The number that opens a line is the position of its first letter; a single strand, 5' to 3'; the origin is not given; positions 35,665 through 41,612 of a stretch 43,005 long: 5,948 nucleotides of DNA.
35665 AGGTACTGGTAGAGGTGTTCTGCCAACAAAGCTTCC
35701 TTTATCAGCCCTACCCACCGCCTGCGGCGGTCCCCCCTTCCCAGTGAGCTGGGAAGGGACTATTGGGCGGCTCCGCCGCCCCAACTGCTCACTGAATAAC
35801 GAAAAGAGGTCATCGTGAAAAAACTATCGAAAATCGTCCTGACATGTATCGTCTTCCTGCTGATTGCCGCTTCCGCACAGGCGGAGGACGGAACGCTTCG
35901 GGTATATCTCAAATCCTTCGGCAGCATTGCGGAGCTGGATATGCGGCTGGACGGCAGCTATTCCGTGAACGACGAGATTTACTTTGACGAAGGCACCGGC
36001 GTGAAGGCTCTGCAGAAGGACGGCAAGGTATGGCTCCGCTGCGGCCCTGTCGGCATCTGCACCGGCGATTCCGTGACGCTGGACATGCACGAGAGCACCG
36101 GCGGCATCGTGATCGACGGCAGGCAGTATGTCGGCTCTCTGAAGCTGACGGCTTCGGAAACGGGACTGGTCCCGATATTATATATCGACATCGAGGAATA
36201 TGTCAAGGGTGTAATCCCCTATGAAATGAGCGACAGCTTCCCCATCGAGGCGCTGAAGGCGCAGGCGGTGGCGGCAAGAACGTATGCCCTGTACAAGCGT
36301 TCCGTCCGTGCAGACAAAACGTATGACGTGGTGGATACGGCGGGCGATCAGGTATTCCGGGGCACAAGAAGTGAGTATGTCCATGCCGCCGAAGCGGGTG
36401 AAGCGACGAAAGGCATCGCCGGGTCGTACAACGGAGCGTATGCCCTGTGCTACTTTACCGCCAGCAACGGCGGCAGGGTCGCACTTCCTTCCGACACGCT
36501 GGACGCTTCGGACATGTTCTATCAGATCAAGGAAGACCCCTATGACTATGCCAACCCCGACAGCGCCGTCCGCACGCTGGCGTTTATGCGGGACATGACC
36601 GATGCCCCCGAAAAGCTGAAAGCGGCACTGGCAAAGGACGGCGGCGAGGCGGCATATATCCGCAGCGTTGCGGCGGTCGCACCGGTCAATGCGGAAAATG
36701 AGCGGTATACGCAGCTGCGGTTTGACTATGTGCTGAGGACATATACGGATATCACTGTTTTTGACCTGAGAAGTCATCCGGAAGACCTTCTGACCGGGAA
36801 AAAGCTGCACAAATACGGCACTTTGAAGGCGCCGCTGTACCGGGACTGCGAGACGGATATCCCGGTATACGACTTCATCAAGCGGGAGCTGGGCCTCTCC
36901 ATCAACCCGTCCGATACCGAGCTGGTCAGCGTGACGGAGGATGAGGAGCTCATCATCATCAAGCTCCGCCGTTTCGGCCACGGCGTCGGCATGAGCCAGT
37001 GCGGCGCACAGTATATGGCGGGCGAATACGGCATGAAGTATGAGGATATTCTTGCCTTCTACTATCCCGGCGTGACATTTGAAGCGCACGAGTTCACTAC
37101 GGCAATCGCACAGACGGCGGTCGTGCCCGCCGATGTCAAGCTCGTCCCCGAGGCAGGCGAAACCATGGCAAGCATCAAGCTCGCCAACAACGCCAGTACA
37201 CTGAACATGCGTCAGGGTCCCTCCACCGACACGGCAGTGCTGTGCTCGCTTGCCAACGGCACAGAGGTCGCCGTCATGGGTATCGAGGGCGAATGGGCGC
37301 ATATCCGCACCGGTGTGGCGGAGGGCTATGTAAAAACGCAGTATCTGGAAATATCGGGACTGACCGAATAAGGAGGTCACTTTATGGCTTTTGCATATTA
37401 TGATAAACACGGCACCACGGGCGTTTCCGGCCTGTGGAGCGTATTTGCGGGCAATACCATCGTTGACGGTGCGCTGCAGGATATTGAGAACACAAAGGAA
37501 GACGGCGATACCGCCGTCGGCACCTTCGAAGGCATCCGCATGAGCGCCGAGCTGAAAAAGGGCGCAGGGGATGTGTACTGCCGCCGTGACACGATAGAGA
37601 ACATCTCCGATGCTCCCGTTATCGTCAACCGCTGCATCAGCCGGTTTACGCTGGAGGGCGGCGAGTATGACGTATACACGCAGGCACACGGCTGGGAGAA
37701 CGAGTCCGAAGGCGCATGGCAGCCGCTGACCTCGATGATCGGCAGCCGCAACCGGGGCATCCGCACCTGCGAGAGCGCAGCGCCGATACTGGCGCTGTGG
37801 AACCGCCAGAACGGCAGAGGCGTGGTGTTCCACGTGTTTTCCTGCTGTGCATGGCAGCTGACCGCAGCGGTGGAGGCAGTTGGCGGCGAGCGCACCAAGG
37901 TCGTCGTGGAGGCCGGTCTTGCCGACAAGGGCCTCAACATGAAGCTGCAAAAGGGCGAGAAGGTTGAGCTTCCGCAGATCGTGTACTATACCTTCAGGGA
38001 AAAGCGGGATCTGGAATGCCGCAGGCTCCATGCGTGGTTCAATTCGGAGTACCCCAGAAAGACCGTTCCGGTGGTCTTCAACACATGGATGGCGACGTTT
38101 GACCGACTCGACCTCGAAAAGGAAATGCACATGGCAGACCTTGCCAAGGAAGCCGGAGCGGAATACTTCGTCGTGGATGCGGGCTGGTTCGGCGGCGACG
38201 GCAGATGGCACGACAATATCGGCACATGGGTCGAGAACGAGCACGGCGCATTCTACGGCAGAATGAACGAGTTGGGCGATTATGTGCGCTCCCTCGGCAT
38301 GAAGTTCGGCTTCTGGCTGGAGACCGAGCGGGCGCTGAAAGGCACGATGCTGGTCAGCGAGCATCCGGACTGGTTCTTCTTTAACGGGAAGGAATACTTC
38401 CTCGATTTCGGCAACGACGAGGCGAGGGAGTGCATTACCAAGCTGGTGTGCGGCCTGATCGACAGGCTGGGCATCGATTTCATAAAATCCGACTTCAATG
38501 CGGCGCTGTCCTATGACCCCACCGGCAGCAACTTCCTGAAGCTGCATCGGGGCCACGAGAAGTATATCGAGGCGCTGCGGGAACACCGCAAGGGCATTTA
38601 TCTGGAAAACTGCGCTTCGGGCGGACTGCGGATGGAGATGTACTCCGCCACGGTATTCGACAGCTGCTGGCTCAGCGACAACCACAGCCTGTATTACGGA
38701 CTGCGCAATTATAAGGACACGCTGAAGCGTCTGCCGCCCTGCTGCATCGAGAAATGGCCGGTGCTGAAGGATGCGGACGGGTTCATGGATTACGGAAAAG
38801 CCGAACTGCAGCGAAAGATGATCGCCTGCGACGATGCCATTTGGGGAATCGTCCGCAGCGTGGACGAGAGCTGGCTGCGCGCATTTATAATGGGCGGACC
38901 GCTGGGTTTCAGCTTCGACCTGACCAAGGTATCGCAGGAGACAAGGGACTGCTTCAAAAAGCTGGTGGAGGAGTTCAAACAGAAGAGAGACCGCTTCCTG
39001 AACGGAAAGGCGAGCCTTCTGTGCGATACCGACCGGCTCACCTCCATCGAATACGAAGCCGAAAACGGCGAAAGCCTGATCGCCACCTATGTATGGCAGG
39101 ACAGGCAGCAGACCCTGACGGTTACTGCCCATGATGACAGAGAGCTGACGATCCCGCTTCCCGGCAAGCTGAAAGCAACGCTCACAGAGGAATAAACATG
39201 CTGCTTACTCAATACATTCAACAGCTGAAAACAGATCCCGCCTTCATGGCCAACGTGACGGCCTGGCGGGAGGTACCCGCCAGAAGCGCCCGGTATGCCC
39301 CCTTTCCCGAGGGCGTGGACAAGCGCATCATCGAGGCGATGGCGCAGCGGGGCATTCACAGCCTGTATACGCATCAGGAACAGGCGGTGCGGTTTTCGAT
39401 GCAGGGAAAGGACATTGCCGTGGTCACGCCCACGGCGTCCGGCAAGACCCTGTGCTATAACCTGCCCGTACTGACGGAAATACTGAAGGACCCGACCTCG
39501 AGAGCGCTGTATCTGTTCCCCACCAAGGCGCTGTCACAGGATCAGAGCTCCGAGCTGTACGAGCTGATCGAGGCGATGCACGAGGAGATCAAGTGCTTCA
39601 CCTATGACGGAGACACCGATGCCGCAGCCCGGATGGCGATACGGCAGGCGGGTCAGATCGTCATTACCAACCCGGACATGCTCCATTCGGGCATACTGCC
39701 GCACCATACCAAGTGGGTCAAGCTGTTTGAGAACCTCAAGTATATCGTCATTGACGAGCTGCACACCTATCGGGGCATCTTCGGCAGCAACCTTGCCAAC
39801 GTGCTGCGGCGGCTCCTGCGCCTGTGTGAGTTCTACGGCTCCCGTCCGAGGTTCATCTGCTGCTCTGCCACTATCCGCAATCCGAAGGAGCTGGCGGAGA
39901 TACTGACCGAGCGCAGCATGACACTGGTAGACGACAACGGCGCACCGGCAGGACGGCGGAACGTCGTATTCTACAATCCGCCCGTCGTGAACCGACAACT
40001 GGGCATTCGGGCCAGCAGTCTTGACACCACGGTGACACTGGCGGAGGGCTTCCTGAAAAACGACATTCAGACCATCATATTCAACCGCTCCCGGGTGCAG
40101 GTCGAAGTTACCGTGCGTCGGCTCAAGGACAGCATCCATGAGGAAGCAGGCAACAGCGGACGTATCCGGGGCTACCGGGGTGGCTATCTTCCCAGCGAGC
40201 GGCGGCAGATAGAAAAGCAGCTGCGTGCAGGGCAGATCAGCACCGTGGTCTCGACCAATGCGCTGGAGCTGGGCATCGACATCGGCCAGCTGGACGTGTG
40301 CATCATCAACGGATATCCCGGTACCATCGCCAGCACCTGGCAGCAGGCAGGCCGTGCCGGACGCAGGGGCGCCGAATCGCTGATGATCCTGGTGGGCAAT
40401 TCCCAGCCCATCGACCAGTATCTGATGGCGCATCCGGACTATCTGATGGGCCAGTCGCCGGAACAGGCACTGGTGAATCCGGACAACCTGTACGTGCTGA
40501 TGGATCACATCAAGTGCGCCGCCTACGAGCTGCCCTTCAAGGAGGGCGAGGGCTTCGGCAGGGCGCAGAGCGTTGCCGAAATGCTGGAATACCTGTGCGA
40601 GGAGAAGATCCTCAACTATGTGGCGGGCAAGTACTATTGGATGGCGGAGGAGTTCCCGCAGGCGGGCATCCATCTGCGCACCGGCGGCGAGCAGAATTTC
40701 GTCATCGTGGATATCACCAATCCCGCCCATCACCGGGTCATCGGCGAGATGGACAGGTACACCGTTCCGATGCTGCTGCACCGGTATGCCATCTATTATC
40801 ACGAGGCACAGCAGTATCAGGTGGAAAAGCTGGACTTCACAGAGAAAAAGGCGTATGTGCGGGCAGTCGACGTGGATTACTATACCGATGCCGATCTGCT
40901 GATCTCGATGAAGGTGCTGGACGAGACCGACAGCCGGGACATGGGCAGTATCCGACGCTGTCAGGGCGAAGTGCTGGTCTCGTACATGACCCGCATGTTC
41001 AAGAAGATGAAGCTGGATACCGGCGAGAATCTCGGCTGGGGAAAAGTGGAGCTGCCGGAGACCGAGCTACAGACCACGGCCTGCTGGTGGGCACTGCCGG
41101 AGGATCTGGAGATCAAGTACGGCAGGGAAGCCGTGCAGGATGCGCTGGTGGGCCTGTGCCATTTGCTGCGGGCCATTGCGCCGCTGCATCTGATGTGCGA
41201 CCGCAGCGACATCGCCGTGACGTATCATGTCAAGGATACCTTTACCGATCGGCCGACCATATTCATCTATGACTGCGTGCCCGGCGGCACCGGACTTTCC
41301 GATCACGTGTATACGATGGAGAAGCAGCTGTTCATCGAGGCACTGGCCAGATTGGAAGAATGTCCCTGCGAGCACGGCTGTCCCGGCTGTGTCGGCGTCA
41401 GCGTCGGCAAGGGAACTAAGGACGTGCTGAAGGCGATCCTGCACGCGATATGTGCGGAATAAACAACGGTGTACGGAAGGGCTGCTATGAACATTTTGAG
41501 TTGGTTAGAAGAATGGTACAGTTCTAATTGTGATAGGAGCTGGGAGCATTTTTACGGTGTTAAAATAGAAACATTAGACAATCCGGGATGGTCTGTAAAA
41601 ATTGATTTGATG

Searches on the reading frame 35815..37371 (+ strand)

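Call 10: search_protein_families(library=pfam, proteins=[window:35815-37371:+], max_evalue=0.001)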
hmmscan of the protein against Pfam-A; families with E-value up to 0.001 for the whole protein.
window:35815-37371:+ (518 aa): 3 families
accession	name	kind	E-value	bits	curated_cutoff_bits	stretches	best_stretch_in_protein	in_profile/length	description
PF08486.15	SpoIID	-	1.5e-22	80.4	23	1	116-202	3-94/97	Stage II sporulation protein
PF08239.17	SH3_3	-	6.3e-10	39.5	27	1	461-512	1-54/54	Bacterial SH3 domain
PF06347.19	SH3_4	-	6e-06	26.4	24.1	1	461-509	3-52/56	Bacterial SH3 domain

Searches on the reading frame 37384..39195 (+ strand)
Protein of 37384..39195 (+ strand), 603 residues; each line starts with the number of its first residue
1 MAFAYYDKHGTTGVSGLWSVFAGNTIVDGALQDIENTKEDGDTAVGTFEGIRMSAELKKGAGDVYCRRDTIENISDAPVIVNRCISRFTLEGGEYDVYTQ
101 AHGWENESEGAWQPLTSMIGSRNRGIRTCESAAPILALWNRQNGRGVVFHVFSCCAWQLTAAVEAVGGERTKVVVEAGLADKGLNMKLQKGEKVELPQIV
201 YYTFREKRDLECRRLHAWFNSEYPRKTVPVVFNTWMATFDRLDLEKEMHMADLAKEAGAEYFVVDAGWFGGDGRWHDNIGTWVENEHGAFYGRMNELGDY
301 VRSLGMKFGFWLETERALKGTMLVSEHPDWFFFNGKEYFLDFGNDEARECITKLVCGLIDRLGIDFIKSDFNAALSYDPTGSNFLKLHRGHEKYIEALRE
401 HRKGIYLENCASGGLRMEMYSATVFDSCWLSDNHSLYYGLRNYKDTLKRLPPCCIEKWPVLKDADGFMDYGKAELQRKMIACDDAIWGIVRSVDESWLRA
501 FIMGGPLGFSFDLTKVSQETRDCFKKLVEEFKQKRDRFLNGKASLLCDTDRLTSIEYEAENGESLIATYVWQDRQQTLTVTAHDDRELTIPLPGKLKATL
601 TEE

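Call 10: search_protein_families(library=pfam, proteins=[window:37384-39195:+], max_evalue=0.001)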
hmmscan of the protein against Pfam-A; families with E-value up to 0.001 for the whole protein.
window:37384-39195:+ (603 aa): 1 family
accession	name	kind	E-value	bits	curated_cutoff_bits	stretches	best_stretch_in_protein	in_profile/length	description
PF02065.24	Melibiase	-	1.5e-33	116.7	27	1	220-434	33-262/347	Melibiase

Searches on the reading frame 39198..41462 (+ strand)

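Call 93: search_protein_families(library=pfam, proteins=[window:39198-41462:+], max_evalue=0.00001)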
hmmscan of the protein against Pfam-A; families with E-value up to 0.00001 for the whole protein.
window:39198-41462:+ (754 aa): 5 families
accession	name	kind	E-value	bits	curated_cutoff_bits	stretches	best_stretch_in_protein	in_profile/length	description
PF00270.35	DEAD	-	5.8e-33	114.4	26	1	58-231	2-166/167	DEAD/DEAH box helicase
PF09369.15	MZB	-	5.3e-22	78.8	24.2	1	653-732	1-80/80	MrfA Zn-binding domain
PF00271.37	Helicase_C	-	2.6e-17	63.5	23.5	1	287-391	13-110/110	Helicase conserved C-terminal domain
PF22982.3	WHD_HRQ1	-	2.5e-10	41.7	27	1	426-494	1-68/70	ATP-dependent helicase HRQ1, winged helix domain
PF04851.21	ResIII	-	2.2e-08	34.6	22.5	1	55-193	3-139/164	Type III restriction enzyme, res subunit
